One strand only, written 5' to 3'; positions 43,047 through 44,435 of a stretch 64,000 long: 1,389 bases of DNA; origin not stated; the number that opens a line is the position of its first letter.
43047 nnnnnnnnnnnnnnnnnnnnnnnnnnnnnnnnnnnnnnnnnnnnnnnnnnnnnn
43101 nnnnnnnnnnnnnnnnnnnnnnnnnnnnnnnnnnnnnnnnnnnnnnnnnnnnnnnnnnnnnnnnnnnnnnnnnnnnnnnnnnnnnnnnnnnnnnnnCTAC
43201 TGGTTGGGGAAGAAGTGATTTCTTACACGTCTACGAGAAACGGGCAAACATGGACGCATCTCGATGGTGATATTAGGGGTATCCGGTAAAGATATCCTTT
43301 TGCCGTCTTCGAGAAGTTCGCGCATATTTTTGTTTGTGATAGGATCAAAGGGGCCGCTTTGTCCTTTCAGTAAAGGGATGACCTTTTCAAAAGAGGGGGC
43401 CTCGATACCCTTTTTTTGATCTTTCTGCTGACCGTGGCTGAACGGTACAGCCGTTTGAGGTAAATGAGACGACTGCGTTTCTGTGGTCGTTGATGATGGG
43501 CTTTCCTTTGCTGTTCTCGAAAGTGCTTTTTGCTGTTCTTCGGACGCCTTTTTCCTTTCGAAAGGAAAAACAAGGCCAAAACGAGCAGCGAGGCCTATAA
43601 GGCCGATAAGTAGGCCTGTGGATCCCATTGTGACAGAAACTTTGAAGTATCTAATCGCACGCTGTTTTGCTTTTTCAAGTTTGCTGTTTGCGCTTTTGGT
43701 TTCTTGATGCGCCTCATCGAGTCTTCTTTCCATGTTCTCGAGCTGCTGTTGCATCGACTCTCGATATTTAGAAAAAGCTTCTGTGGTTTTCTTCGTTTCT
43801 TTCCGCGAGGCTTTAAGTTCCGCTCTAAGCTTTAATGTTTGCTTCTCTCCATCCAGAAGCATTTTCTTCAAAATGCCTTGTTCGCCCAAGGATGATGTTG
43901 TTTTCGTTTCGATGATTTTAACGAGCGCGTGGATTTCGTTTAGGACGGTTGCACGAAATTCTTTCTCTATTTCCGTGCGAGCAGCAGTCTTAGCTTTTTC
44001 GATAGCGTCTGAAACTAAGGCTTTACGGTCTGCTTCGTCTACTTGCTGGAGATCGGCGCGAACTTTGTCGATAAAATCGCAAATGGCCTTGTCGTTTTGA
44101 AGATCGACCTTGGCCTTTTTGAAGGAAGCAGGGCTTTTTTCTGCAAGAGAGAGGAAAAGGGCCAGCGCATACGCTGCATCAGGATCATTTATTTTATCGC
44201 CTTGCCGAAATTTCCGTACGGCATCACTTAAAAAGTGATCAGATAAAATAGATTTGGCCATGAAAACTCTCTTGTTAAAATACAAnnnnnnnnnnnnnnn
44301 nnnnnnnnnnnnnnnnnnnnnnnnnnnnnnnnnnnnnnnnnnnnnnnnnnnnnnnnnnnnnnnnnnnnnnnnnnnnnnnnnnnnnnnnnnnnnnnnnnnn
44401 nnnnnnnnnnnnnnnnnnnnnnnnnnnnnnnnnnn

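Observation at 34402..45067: Two paralogous AT-rich gene modules inserted at different points of the ICE backbone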

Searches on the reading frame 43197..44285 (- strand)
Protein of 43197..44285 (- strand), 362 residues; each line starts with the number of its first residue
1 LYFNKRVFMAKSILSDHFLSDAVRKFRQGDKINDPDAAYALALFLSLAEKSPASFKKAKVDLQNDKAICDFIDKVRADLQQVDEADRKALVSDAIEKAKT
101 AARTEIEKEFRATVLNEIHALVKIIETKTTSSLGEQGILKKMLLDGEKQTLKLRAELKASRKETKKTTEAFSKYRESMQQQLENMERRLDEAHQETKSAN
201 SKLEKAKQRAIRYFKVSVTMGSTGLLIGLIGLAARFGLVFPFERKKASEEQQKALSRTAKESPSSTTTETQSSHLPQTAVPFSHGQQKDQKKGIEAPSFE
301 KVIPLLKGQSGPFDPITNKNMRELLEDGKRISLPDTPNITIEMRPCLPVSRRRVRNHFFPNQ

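Call 6: search_protein_families(library=pfam, proteins=[window:43197-44285:-], max_evalue=0.1)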
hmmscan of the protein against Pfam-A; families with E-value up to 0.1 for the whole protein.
window:43197-44285:- (362 aa): 2 families
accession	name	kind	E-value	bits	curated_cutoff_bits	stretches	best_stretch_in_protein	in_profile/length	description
PF04420.19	CHD5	-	0.012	15.8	29.3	1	115-229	6-114/159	CHD5-like protein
PF02507.20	PSI_PsaF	-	0.067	13.5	27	0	172-225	31-87/172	Photosystem I reaction centre subunit III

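Call 12: find_homologous_proteins(query=window:43197-44261:-)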
Query window:43197-44261:- (354 aa): 1 proteins with E <= 0.001 among 7673 candidates.
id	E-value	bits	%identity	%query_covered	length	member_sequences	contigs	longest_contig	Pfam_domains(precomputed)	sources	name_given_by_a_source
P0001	1.3e-156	539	74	100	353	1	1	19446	-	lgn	-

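Call 15: find_encoding_contigs(protein=P0001, flank=10000, max_places=4)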
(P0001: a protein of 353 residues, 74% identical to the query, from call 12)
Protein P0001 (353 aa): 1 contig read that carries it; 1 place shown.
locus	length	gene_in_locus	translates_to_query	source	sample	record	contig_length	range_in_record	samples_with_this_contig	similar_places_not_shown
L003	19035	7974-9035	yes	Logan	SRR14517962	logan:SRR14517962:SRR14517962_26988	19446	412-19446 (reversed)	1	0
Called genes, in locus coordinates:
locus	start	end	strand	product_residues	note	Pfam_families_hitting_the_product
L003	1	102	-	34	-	?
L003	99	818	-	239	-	PF04335:VirB8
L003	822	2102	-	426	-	PF04610:TrbL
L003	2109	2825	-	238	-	-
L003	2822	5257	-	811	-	PF27097:VirB4_TrbE_N, PF03135:CagE_TrbE_VirB (faint), PF19044:P-loop_TraG (weak)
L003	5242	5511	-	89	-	PF05101:VirB3 (weak)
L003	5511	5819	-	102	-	PF04956:TrbC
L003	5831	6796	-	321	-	PF00437:T2SSE, PF27713:UCP018868 (weak), PF00270:DEAD (faint)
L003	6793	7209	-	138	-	-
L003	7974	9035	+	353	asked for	-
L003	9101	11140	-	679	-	PF02534:T4SS-DNA_transf, PF10412:TrwB_AAD_bind, PF12696:TraG-D_C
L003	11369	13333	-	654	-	PF11843:DUF3363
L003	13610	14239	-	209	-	PF01464:SLT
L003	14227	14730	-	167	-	PF10502:Peptidase_S26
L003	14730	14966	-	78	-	PF12728:HTH_17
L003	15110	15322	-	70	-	-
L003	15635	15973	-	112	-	PF05284:DUF736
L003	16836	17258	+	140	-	-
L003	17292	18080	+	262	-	-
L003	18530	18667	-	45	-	-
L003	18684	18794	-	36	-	-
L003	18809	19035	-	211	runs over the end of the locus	?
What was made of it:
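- On ICEMlSymR7A-type ICE backbone (the context of the finding): The L003 orthologues were annotated in the same way (call 15).
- L003 keeps cassette 2 but not cassette 1 (call 15).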

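Call 35: search_protein_families(library=padloc, proteins=[window:43197-44261:-], max_evalue=1)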
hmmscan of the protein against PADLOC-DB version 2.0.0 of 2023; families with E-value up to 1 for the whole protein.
window:43197-44261:- (354 aa): 4 families
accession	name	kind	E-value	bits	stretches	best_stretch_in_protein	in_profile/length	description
PDLC02668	DndD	-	0.00086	16.4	1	61-202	302-437/659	DndD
PDLC00519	JetC1|JetC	-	0.029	10.5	1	64-205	314-453/1097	DUF3584 domain; MukB-like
PDLC04547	PDC-M26A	-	0.047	10.2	1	69-198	84-218/724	-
PDLC00518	JetC1|JetC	-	0.074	8.8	1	40-202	274-438/1112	DUF3584 domain; MukB-like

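Call 36: search_protein_families(library=phrogs, proteins=[window:43197-44261:-], max_evalue=1)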
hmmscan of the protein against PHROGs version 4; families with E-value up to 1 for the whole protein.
window:43197-44261:- (354 aa): 12 families
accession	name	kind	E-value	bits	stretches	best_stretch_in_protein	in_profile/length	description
phrog_15851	-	unknown function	0.0079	17.6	1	146-222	42-112/117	-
phrog_2990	-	unknown function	0.025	15.8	1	148-226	51-128/133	-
phrog_1193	-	other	0.033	15.2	1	168-224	16-69/76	hemolysin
phrog_6719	-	unknown function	0.042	15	1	6-96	10-101/164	-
phrog_777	-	head and packaging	0.042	14.1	1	65-304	4-212/580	major head protein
phrog_1847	-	unknown function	0.25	11.2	1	83-203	222-341/474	-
phrog_7393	-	unknown function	0.31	12.3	0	170-200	16-49/60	-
phrog_1272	-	tail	0.36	9.4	1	88-200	53-161/1606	tail length tape measure protein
phrog_1535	-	tail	0.54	9.2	1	51-202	8-171/1152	tail length tape measure protein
phrog_1173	-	unknown function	0.56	11.4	1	148-197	13-62/86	-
phrog_3550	-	unknown function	0.79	11.1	1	159-200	3-46/79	-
phrog_167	-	tail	0.87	8.1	1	144-255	170-300/1555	tail length tape measure protein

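Call 37: search_protein_families(library=ncbifam, proteins=[window:43197-44261:-], max_evalue=1)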
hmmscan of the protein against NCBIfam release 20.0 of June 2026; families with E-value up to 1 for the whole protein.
window:43197-44261:- (354 aa): 7 families
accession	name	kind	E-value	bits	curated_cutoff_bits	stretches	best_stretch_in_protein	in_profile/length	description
NF010751.0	PRK14154.1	equivalog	0.013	15.1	266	1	166-245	53-130/208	nucleotide exchange factor GrpE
NF005606.0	PRK07352.1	equivalog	0.023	14.4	137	1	161-204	47-90/175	F0F1 ATP synthase subunit B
TIGR01843.1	type_I_hlyD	subfamily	0.22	10.4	208.65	1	86-202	145-268/422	HlyD family type I secretion periplasmic adaptor subunit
NF010621.0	PRK14014.1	domain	0.23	10.5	186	0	134-192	239-297/301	acetyltransferase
NF008438.0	PRK11281.1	equivalog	0.49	8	991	1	71-204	29-160/1113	mechanosensitive channel MscK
NF040480.1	CGLAU_01105_fam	hypoth_equivalog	0.73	10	45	0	150-201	101-155/179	CGLAU_01105 family protein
NF008542.0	PRK11465.1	equivalog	0.75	7.9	596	1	45-129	47-133/741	mechanosensitive channel protein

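Call 58: predict_structure(alignment_id=A8)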
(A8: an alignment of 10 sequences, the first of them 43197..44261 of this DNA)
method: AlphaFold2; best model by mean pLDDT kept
length: 354 residues; sequences in the alignment: 10
mean_pLDDT: 69.4   pTM: 0.29
mean pLDDT of the five models: 69.4, 69.4, 67.5, 64.8, 64.5
residues with pLDDT >= 90: 12; 70-90: 216; 50-70: 44; < 50: 82
segments of 3 or more residues with pLDDT < 50: 1-3, 229-267, 269-291, 338-354
pLDDT, mean of each block of 10 residues (from residue 1): 65 87 83 89 85 89 90 80 83 87 79 70 55 73 81 84 87 88 85 83 77 60 53 40 35 33 33 35 37 74 82 82 77 62 41 40
secondary structure, 60 per line:
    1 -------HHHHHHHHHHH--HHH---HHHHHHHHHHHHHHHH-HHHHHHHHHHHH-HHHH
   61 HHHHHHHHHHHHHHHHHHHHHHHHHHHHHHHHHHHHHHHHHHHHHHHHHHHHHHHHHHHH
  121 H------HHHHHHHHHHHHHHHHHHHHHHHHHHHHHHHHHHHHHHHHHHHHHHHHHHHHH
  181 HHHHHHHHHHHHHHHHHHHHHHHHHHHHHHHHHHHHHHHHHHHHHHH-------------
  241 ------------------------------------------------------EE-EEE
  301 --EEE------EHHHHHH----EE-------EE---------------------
elements in order: H8-18 H27-42 H44-55 H57-121 H128-227 E298-300 E303-305 H313-318
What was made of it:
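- On i-spanin (Rz-type): The helices precede the TM segment (call 58).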

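Call 61: fold_search(model_id=the predicted structure, library=pdb)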
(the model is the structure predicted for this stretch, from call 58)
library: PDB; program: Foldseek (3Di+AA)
matches with E <= 10: 68; with E <= 0.001: 0
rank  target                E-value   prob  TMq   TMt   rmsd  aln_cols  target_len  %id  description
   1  3q20_A                8.6e-01  0.20  0.11  0.26  16.5       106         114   17  Crystal structure of RbcX C103A mutant from Thermosynechococcus elongatus (released 2011-01-26)
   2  9e5c_1r               9.2e-01  0.07  0.11  0.04  97.3       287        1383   16  Cryo-EM structure of 96 nm repeat of microtubule doublet from T. brucei flagellum (released 2025-03-12)
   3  2pek_D                1.3e+00  0.12  0.10  0.25  13.3        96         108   21  Crystal structure of RbcX point mutant Q29A (released 2007-07-10)
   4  1eo0_MODEL_1_A        1.5e+00  0.33  0.14  0.48   7.4        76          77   12  CONSERVED DOMAIN COMMON TO TRANSCRIPTION FACTORS TFIIS, ELONGIN A, CRSP70 (released 2000-05-03)
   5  6iu5_C                2.2e+00  0.11  0.11  0.36  14.2        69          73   16  Crystal structure of cytoplasmic metal binding domain with zinc ions (released 2019-02-06)
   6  2pej_D                2.4e+00  0.09  0.10  0.25  13.3        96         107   21  Crystal structure of RbcX point mutant Y17A/Y20L (released 2007-07-10)
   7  2pej_F                2.4e+00  0.09  0.10  0.24  13.1        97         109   21  Crystal structure of RbcX point mutant Y17A/Y20L (released 2007-07-10)
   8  2peo_A                2.8e+00  0.08  0.10  0.24  12.9        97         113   18  Crystal structure of RbcX from Anabaena CA (released 2007-07-10)
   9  2pem_B                3.0e+00  0.09  0.10  0.26  13.6        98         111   18  Crystal structure of RbcX in complex with substrate (released 2007-07-10)
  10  2pei_K                3.0e+00  0.08  0.10  0.25  13.1        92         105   20  Crystal structure of selenomethionine-labeled RbcX (released 2007-07-10)
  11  2pem_A                3.2e+00  0.08  0.11  0.25  13.5        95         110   20  Crystal structure of RbcX in complex with substrate (released 2007-07-10)
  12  5bs2_A                3.2e+00  0.08  0.11  0.25  12.6        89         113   11  Crystal structure of RbcX-IIa from Chlamydomonas reinhardtii in complex with RbcL C-terminal tail (released 2015-08-05)
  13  2v75                  3.4e+00  0.09  0.10  0.30  11.6        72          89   10  N-terminal domain of Nab2 (released 2008-01-29)
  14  7opb_D                3.7e+00  0.15  0.12  0.52   4.8        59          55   15  IL7R in complex with an antagonist (released 2022-05-11)
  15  9hzm_0                3.7e+00  0.10  0.16  0.26  17.0       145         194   16  235 A SynPspA H1-5 rod after incubation with EPL (released 2025-08-13)
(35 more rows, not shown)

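Call 91: search_protein_families(library=pfam, proteins=[L003:16836-17258:+, L003:17292-18080:+], max_evalue=0.01)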
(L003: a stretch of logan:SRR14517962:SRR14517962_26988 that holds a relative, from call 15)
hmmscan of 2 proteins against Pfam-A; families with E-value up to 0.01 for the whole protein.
L003:16836-17258:+ (140 aa): 0 families

L003:17292-18080:+ (262 aa): 0 families

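Call 92: search_protein_families(library=padloc, proteins=[L003:16836-17258:+, L003:17292-18080:+], max_evalue=0.001)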
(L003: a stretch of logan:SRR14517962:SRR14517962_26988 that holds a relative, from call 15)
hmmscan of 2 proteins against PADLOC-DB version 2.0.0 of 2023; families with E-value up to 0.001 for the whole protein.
L003:16836-17258:+ (140 aa): 0 families

L003:17292-18080:+ (262 aa): 0 families

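Call 109: fold_search(model_id=the predicted structure, library=viral)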
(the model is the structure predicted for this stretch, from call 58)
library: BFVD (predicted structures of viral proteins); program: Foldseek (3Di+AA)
matches with E <= 10: 65; with E <= 0.001: 0
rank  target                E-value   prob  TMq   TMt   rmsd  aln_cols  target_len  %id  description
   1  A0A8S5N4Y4            3.1e-01  0.14  0.13  0.06  41.4       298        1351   15  Tail tape measure [Siphoviridae sp. ctaaA4]
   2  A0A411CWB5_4          5.2e-01  0.08  0.12  0.04  45.5       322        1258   17  (no name in the UniProt tables at hand)
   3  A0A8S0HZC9            5.5e-01  0.21  0.16  0.31  17.1       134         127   14  (no name in the UniProt tables at hand)
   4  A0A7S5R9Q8            8.1e-01  0.21  0.12  0.19   7.1        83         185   16  (no name in the UniProt tables at hand)
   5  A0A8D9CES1            8.6e-01  0.33  0.14  0.33   5.7        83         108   11  Uncharacterized protein [uncultured marine phage]
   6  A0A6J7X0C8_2          8.6e-01  0.12  0.17  0.08  45.5       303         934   17  Caudovirus, tape measure, N-terminal (Fragment) [uncultured Caudovirales phage]
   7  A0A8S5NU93            1.3e+00  0.16  0.14  0.07  18.9       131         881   18  Chromosome segregation ATPase [Siphoviridae sp. ctnMb19]
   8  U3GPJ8                1.6e+00  0.18  0.11  0.35   5.3        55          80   14  Small capsomere-interacting protein [Suid betaherpesvirus 2]
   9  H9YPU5                1.6e+00  0.08  0.09  0.06  16.9       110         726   20  (no name in the UniProt tables at hand)
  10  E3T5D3                1.7e+00  0.13  0.10  0.38   8.2        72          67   17  Uncharacterized protein [Cafeteria roenbergensis virus (strain BV-PW1)]
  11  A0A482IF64            1.7e+00  0.10  0.10  0.19  22.6       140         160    8  (no name in the UniProt tables at hand)
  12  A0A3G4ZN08            1.8e+00  0.15  0.15  0.18  33.2       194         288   12  Uncharacterized protein [Terrestrivirus sp.]
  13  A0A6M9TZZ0            1.9e+00  0.16  0.19  0.24  14.2       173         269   18  Uncharacterized protein [Drosophila-associated filamentous virus]
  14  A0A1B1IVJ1            2.3e+00  0.13  0.12  0.23   9.2       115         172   22  (no name in the UniProt tables at hand)
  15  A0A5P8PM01            2.5e+00  0.30  0.15  0.31   5.5        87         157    9  RNA polymerase sigma factor [Stenotrophomonas phage Moby]
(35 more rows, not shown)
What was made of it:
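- On ECF sigma / anti-sigma pair: Fold matches to phage sigma factors have E above 2 (call 109).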

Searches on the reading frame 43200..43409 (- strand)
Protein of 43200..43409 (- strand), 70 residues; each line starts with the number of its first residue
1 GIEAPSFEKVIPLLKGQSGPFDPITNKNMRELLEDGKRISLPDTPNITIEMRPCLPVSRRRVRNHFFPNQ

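Call 99: predict_structure(alignment_id=A13)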
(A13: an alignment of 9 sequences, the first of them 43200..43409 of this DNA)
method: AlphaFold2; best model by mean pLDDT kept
length: 70 residues; sequences in the alignment: 9
mean_pLDDT: 73.5   pTM: 0.49
mean pLDDT of the five models: 73.5, 69.1, 67.7, 66.8, 63.7
residues with pLDDT >= 90: 6; 70-90: 35; 50-70: 26; < 50: 3
segments of 3 or more residues with pLDDT < 50: 1-3
pLDDT, mean of each block of 10 residues (from residue 1): 57 87 89 85 75 61 61
secondary structure, 60 per line:
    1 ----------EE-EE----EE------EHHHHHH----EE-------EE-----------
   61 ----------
elements in order: H29-34

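Call 102: fold_search(model_id=the predicted structure, library=pdb)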
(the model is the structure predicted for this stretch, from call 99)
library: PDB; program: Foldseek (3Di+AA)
matches with E <= 10: 8; with E <= 0.001: 0
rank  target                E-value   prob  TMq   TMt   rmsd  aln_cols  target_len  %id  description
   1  8huj_B                5.4e+00  0.04  0.21  0.07   3.3        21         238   19  Cryo-EM structure of the J-K-St region of EMCV IRES in complex with eIF4G-HEAT1 and eIF4A (released 2023-08-02)
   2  2d0e                  5.8e+00  0.03  0.24  0.07   4.7        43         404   30  Substrate assited in Oxygen Activation in Cytochrome P450 158A2 (released 2005-10-25)
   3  6ndk_RZ               6.7e+00  0.01  0.19  0.10  11.7        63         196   14  Structure of ASLSufA6 A37.5 bound to the 70S A site (released 2019-02-27)
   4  9qh6_B                7.1e+00  0.02  0.19  0.06   8.1        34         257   12  NorQ in complex with NorD VWA domain from Paracoccus denitrificans (released 2026-03-25)
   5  4mz7_A                8.2e+00  0.06  0.19  0.03   2.1        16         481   19  Structural insight into dGTP-dependent activation of tetrameric SAMHD1 deoxynucleoside triphosphate triphosphohydrolas (released 2013-11-20)
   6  6l8f_A                8.8e+00  0.02  0.21  0.18   3.8        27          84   15  Crystal structure of heterotetrameric complex of YoeB-YefM toxin-antitoxin from Staphylococcus aureus. (released 2020-09-02)
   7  6q95_V                9.4e+00  0.01  0.23  0.20  11.3        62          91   13  Structure of tmRNA SmpB bound in A site of T. thermophilus 70S ribosome (released 2019-02-27)
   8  4v9r_DZ               9.4e+00  0.01  0.22  0.12   8.4        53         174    9  Crystal structure of antibiotic DITYROMYCIN bound to 70S ribosome (released 2014-07-09)
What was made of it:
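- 43251..43388 (-): B2 residues 292-337: small beta-rich C-terminal domain, predicted to be periplasmic. No fold match was found (call 102).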
